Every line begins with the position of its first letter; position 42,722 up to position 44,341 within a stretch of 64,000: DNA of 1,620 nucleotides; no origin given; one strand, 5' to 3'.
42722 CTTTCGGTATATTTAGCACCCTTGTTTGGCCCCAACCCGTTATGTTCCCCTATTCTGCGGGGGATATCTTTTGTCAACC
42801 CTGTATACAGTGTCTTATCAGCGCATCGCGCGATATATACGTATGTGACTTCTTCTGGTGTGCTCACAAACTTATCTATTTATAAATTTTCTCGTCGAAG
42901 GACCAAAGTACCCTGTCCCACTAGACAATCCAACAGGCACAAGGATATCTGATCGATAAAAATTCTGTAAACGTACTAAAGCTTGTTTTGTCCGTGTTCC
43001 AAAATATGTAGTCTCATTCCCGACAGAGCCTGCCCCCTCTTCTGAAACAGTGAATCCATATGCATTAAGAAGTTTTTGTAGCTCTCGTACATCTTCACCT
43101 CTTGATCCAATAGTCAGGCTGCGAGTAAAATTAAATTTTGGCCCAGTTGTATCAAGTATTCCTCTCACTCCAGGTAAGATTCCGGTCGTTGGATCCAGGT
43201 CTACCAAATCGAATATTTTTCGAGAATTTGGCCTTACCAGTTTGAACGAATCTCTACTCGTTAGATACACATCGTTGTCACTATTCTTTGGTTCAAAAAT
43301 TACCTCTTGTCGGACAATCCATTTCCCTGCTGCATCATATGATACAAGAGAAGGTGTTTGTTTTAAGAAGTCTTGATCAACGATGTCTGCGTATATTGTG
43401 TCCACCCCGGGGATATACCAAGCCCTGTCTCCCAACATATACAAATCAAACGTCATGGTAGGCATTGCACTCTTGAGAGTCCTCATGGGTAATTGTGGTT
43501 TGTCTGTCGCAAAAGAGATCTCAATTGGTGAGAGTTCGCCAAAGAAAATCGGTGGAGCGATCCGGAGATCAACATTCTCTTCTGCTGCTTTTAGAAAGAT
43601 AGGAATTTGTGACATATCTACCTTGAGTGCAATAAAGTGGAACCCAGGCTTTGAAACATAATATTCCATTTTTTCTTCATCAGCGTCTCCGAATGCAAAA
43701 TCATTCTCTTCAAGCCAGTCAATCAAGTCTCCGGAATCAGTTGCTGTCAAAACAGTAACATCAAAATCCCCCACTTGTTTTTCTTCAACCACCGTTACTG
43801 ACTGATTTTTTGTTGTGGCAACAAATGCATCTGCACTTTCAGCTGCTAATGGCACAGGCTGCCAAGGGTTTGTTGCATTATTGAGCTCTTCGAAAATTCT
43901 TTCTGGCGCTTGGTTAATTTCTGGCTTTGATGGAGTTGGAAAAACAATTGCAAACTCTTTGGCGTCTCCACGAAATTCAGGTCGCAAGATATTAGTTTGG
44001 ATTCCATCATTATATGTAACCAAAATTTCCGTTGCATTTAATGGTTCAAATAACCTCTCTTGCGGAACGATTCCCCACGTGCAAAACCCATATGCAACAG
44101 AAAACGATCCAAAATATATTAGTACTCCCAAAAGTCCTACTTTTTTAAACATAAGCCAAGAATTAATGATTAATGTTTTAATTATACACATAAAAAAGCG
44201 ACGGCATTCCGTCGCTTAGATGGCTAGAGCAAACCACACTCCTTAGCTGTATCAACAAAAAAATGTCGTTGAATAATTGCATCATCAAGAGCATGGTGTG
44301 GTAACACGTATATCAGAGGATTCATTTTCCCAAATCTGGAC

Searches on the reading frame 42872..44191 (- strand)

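Call 70: search_protein_families(library=pfam, proteins=[window:42872-44191:-], max_evalue=0.0001)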
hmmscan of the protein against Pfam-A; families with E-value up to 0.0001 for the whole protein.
window:42872-44191:- (439 aa): 2 families
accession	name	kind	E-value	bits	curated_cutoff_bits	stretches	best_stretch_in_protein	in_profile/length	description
PF10092.14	DUF2330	-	4.4e-25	88.9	24.7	1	42-253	11-213/279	Uncharacterized protein conserved in bacteria (DUF2330)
PF01471.23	PG_binding_1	-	2.5e-09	37.6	23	1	364-413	1-42/57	Putative peptidoglycan binding domain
